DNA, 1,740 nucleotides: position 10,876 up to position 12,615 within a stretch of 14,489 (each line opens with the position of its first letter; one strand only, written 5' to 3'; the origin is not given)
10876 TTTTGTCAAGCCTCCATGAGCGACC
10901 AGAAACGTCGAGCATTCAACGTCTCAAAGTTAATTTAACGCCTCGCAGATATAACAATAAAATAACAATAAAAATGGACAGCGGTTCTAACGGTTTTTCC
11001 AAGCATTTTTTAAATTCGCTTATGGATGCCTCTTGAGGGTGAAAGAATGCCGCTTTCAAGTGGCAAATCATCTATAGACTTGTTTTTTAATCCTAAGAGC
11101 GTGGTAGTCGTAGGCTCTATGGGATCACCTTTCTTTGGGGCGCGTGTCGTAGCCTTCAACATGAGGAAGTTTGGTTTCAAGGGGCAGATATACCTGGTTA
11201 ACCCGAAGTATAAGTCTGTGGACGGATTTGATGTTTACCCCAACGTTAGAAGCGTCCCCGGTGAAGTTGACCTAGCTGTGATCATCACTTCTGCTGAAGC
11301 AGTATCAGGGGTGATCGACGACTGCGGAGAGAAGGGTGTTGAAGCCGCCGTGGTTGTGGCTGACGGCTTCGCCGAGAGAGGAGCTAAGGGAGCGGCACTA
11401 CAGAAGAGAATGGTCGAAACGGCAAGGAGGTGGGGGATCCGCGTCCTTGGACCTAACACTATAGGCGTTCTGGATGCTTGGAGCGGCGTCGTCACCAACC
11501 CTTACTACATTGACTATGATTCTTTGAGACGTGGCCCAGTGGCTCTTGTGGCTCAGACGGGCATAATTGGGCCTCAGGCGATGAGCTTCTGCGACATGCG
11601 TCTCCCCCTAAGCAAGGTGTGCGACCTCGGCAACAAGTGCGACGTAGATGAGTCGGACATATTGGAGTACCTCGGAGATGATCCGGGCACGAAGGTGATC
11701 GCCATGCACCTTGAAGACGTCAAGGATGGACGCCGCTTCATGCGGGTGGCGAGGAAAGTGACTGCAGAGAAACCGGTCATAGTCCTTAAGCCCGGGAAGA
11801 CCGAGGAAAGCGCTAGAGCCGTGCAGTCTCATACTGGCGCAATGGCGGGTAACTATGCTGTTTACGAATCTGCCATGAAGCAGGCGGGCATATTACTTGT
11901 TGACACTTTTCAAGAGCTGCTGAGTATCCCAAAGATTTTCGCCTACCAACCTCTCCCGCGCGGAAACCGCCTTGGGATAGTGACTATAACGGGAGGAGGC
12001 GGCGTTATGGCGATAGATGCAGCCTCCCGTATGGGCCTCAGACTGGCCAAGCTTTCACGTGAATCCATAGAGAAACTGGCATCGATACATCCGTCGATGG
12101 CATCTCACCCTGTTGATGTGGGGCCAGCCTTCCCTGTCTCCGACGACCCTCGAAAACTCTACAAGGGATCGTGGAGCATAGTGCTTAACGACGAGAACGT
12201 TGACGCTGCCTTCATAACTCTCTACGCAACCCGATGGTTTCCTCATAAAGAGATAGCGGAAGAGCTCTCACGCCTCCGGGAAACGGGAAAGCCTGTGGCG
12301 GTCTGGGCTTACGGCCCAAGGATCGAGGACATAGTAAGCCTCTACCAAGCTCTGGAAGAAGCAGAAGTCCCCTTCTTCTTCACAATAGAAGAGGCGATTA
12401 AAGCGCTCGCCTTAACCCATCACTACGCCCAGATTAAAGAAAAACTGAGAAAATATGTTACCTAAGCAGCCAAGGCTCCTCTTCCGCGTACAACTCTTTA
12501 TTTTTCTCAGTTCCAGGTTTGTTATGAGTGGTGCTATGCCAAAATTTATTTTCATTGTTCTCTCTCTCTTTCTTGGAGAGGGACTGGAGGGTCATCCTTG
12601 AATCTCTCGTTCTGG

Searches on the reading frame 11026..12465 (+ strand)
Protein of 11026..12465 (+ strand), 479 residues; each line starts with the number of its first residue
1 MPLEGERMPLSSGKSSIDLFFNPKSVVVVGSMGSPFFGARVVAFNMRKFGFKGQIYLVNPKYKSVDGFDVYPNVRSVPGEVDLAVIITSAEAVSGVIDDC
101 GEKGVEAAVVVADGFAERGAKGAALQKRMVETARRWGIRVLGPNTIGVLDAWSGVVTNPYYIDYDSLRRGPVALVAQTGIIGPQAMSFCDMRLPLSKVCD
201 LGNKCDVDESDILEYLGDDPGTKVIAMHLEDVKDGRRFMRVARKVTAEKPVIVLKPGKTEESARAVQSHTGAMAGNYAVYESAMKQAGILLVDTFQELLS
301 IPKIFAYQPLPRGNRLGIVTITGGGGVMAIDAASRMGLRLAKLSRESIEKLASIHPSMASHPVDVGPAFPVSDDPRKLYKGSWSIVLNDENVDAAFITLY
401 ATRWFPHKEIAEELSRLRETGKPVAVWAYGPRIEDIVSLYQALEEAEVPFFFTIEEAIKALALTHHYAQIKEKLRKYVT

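Call 11: search_protein_families(library=pfam, proteins=[window:11026-12465:+], max_evalue=0.001)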
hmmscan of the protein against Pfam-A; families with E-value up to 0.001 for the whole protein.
window:11026-12465:+ (479 aa): 3 families
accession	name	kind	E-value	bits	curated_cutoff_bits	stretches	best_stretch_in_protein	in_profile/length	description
PF13607.11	Succ_CoA_lig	-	4e-49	166.3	27.4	1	169-304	1-137/138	Succinyl-CoA ligase like flavodoxin domain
PF13380.12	CoA_binding_2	-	3.2e-18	66.7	22.8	1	24-149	1-114/116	CoA binding domain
PF02629.25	CoA_binding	-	6.5e-11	43.3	22.3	1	22-113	2-96/97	CoA binding domain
